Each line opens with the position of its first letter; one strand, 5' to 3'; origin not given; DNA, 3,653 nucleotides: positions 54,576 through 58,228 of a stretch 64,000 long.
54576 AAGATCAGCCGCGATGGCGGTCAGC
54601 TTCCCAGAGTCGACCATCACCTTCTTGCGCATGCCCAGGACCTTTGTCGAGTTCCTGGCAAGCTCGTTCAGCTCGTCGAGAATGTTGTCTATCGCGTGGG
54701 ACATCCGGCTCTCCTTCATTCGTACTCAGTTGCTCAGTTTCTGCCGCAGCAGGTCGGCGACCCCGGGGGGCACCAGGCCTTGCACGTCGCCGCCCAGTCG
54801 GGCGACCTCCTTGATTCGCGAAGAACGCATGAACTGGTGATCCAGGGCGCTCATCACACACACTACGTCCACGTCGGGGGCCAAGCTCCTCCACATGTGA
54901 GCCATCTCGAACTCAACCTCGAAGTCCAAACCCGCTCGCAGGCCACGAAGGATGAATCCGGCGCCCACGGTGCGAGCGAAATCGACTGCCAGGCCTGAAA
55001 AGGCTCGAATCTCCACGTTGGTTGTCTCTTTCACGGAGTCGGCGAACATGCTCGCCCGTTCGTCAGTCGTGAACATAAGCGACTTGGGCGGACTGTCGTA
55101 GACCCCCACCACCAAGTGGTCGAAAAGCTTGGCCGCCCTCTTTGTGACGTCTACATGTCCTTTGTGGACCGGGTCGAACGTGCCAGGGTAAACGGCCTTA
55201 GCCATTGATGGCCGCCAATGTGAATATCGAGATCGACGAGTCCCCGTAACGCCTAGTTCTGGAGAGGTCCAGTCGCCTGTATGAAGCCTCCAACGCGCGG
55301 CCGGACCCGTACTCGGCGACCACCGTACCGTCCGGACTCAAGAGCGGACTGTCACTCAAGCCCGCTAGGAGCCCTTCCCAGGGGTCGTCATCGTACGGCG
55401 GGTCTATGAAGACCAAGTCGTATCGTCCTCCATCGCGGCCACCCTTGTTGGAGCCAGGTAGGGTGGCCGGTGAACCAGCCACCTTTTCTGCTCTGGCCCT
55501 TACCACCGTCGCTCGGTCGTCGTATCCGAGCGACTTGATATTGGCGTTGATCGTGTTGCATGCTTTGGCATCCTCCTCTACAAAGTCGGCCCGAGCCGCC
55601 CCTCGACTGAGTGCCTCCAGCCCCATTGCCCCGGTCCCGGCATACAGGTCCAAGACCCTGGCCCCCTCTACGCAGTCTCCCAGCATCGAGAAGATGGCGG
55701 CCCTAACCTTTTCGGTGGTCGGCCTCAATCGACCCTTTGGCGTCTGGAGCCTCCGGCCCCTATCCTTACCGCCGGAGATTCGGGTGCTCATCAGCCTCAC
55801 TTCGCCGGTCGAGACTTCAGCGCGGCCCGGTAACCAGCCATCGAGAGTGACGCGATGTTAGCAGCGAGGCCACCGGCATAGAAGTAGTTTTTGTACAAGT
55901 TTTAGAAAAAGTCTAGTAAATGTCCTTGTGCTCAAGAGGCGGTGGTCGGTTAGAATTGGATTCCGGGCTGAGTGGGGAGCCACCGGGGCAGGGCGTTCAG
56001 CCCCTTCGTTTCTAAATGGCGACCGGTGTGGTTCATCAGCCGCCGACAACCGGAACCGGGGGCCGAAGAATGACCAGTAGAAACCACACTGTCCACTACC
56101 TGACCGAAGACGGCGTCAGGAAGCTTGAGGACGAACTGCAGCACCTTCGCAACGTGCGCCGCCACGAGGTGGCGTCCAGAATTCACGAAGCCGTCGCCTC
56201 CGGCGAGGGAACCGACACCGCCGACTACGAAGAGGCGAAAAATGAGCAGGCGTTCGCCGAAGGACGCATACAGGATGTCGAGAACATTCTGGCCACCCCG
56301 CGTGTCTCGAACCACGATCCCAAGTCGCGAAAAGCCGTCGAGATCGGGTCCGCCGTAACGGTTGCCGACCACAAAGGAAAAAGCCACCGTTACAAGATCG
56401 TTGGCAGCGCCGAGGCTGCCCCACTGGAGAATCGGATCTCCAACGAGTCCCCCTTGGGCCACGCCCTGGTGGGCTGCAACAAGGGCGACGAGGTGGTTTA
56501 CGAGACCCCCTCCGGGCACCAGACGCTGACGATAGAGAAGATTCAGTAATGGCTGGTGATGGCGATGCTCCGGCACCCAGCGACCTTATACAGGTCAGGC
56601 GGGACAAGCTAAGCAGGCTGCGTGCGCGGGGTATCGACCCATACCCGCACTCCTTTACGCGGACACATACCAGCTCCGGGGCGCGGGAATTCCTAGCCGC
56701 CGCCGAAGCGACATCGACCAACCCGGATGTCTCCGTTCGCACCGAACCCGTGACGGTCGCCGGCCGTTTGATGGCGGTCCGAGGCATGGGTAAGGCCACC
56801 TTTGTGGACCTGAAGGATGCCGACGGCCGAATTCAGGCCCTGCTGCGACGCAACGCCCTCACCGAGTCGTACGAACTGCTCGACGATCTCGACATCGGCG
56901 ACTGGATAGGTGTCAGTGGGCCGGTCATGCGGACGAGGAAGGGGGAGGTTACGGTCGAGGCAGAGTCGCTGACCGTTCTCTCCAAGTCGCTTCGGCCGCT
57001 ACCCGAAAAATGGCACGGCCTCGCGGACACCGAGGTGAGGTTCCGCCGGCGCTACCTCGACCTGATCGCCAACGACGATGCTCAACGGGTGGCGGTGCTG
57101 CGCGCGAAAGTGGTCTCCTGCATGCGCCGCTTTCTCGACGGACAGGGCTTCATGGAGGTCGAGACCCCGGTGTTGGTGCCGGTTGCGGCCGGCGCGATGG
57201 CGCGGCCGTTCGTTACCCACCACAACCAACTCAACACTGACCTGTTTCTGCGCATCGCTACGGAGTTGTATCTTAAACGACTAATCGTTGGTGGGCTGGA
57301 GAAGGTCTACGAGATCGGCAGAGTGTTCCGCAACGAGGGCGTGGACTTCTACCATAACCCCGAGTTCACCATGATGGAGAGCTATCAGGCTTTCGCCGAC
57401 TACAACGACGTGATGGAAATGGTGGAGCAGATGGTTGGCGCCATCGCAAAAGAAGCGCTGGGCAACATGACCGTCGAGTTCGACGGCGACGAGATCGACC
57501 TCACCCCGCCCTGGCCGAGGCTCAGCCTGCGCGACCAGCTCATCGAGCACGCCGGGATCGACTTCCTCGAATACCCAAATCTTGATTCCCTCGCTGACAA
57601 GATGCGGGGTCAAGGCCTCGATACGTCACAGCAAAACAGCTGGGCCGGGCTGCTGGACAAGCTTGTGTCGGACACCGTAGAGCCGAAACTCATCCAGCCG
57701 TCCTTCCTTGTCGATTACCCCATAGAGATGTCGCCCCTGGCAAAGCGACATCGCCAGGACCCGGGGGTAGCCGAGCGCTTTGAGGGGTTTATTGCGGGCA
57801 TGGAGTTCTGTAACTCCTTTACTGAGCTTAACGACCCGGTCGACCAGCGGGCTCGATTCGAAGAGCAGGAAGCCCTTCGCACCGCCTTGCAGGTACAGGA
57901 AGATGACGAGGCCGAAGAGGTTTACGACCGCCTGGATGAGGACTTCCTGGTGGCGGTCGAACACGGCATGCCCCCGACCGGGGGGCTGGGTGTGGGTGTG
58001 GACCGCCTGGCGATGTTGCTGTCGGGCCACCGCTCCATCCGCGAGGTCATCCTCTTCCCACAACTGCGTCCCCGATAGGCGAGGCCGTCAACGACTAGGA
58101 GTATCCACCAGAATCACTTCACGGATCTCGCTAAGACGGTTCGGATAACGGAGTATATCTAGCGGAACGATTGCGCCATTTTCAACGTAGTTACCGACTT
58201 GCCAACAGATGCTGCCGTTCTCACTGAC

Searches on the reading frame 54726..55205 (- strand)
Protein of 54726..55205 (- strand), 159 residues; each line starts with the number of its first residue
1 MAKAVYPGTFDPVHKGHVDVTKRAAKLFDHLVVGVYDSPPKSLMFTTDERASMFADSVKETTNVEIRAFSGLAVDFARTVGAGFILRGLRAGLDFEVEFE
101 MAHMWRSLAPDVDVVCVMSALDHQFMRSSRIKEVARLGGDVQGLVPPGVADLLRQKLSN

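Call 25: search_protein_families(library=pfam, proteins=[window:54726-55205:-], max_evalue=0.001)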
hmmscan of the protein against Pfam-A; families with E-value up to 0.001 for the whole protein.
window:54726-55205:- (159 aa): 1 family
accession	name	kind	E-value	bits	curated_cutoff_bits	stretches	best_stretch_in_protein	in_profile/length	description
PF01467.32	CTP_transf_like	-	3e-21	76.4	21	1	5-133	1-132/133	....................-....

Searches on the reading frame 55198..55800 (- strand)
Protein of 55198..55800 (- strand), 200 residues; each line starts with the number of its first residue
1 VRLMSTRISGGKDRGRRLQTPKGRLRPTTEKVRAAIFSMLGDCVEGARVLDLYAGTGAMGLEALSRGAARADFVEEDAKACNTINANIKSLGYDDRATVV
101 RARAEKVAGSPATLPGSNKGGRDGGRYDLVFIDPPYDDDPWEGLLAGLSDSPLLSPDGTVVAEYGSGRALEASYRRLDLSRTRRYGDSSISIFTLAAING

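Call 25: search_protein_families(library=pfam, proteins=[window:55198-55800:-], max_evalue=0.001)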
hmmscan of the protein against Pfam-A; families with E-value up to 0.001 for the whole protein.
window:55198-55800:- (200 aa): 1 family
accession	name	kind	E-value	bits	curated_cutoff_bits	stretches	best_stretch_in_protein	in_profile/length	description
PF03602.21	Cons_hypoth95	-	2.1e-45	155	24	1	6-193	1-181/182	Conserved hypothetical protein 95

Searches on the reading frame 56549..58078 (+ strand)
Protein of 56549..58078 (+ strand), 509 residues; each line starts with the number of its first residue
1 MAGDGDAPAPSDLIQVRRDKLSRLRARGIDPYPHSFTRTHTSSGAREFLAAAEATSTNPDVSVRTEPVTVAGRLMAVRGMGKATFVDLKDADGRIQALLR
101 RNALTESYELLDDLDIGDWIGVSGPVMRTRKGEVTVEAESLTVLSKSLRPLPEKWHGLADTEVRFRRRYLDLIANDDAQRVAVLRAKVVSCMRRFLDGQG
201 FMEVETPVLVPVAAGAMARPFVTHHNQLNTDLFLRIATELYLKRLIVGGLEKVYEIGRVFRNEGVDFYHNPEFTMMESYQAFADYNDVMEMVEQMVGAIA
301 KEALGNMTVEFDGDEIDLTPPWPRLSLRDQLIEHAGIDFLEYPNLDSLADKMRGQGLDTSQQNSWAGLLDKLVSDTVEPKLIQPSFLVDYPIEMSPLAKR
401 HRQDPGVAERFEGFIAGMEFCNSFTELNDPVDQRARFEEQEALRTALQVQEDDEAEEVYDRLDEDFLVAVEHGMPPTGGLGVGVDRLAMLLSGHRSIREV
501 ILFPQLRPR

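Call 25: search_protein_families(library=pfam, proteins=[window:56549-58078:+], max_evalue=0.001)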
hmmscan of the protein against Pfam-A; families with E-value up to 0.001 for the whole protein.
window:56549-58078:+ (509 aa): 3 families
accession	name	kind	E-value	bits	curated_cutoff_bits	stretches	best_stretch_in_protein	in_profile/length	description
PF00152.25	tRNA-synt_2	-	1.1e-85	287.9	25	1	161-506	2-307/308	tRNA synthetases class II (D, K and N)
PF01336.31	tRNA_anti-codon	-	1.6e-16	60.4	27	1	68-144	1-75/75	OB-fold nucleic acid binding domain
PF01409.25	tRNA-synt_2d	-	4.7e-06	26.7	19.8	0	252-305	104-155/246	tRNA synthetases class II core domain (F)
